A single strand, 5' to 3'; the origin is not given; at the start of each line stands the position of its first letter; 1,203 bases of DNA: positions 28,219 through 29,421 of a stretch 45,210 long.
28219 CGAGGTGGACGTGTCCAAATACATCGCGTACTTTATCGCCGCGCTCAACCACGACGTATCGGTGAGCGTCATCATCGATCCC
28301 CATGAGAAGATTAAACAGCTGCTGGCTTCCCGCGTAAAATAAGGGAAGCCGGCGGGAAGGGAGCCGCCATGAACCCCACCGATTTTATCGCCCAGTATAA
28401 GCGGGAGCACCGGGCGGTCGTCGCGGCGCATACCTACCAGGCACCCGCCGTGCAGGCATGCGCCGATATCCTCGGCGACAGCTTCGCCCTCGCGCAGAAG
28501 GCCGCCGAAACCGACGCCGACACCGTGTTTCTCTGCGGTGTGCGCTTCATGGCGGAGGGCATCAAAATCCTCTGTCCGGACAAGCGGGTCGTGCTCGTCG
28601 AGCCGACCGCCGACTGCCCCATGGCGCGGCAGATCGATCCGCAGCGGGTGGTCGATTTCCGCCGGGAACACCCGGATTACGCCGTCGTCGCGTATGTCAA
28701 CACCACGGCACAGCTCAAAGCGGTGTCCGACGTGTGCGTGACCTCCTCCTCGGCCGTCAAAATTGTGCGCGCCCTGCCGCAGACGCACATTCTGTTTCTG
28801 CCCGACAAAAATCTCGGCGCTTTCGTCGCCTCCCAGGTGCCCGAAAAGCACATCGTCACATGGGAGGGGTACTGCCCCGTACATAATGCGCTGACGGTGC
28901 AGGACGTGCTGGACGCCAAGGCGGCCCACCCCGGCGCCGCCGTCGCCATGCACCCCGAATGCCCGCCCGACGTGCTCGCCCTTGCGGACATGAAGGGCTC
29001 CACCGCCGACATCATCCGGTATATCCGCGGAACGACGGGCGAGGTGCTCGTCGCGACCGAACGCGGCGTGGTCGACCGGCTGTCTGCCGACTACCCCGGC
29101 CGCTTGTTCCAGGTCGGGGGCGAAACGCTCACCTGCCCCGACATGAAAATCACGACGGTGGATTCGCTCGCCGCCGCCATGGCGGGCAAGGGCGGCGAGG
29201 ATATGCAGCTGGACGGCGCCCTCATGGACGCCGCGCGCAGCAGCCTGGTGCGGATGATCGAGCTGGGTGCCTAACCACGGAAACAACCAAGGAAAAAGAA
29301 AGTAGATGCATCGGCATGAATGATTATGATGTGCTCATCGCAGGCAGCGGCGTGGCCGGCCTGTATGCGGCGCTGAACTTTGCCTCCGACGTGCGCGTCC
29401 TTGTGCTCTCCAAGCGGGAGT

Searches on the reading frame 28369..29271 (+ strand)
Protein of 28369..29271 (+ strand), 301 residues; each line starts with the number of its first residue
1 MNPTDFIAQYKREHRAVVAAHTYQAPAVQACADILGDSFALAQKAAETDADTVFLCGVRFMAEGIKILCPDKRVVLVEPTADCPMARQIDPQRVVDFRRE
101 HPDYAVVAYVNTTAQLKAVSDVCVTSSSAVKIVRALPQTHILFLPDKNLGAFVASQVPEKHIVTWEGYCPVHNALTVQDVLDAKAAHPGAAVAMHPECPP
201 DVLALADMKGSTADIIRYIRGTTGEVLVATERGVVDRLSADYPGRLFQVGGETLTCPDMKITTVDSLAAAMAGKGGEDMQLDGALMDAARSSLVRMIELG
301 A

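Call 51: find_encoding_contigs(protein=window:28369-29271:+, flank=10000, max_places=1)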
Protein window:28369-29271:+ (301 aa): 16 contigs read that carry it; 1 place shown.
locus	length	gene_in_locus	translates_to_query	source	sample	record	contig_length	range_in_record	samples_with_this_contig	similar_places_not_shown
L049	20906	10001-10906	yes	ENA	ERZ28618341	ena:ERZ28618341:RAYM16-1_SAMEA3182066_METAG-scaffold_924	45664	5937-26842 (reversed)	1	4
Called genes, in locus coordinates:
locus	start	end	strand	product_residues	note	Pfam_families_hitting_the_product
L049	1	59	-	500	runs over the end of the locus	PF04055:Radical_SAM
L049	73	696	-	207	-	PF00753:Lactamase_B, PF23023:Anti-Pycsar_Apyc1 (faint), PF12706:Lactamase_B_2 (weak)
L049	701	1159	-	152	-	PF02580:Tyr_Deacylase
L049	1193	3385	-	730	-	PF13328:HD_4, PF01966:HD, PF04607:RelA_SpoT, PF02824:TGS, PF19296:RelA_AH, PF28438:RelA_RIS, PF13291:ACT_4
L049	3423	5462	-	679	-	PF01368:DHH, PF02272:DHHA1, PF17768:RecJ_OB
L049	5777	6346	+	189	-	-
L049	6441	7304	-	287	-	PF03976:PPK2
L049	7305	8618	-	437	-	PF13167:GTP-bdg_N, PF16360:GTP-bdg_M, PF00350:Dynamin_N (faint), PF01926:MMR_HSR1, PF02421:FeoB_N (faint)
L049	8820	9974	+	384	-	PF13793:Pribosyltran_N, PF00156:Pribosyltran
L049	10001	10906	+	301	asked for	PF02445:NadA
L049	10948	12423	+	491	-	PF00890:FAD_binding_2, PF01266:DAO (faint), PF07992:Pyr_redox_2 (faint)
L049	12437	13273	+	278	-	PF02749:QRPTase_N, PF01729:QRPTase_C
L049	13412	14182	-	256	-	PF02463:SMC_N (faint), PF00005:ABC_tran, PF13304:AAA_21 (weak)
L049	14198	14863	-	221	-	PF00528:BPD_transp_1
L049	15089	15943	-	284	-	PF00497:SBP_bac_3, PF12974:Phosphonate-bd (faint), PF00497:SBP_bac_3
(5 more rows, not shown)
